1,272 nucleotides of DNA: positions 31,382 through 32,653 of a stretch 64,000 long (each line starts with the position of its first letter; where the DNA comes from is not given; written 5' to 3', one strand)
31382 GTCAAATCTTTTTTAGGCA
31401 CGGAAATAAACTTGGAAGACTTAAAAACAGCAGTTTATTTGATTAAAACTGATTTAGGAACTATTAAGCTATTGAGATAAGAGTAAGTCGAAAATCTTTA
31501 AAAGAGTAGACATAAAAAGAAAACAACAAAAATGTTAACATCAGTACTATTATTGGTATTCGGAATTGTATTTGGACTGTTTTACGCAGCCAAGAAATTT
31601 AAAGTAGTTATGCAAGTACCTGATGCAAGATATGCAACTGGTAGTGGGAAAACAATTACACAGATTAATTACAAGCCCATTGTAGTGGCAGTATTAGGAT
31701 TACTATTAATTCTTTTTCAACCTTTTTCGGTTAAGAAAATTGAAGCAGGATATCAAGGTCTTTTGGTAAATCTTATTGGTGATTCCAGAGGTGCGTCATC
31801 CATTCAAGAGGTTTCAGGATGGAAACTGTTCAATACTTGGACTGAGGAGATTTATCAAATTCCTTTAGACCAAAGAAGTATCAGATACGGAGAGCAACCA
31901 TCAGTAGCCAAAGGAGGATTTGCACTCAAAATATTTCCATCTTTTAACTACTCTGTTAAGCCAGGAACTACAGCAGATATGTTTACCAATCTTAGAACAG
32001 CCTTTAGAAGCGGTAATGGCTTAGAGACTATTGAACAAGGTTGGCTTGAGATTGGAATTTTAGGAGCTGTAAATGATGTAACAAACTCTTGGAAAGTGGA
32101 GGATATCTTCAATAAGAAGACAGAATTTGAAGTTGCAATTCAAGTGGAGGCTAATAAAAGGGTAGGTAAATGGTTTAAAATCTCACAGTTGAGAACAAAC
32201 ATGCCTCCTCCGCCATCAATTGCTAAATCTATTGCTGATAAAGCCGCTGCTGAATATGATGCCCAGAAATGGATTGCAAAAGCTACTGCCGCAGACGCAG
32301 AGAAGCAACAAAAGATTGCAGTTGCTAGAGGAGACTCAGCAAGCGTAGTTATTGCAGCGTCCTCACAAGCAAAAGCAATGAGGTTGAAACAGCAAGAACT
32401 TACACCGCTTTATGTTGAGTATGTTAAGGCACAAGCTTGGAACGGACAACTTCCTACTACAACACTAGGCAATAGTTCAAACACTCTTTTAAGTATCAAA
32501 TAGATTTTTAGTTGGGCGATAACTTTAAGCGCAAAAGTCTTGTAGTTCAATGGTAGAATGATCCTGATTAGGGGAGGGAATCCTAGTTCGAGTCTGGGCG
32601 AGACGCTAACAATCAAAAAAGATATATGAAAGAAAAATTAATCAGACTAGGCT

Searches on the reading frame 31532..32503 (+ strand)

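Call 16: search_protein_families(library=pfam, proteins=[window:31532-32503:+], max_evalue=0.001)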
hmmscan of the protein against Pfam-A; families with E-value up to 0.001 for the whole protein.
window:31532-32503:+ (323 aa): 1 family
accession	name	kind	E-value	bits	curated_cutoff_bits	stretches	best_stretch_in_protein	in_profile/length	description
PF01145.31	Band_7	-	2.6e-14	54.1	23.6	1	69-253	2-174/176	SPFH domain / Band 7 family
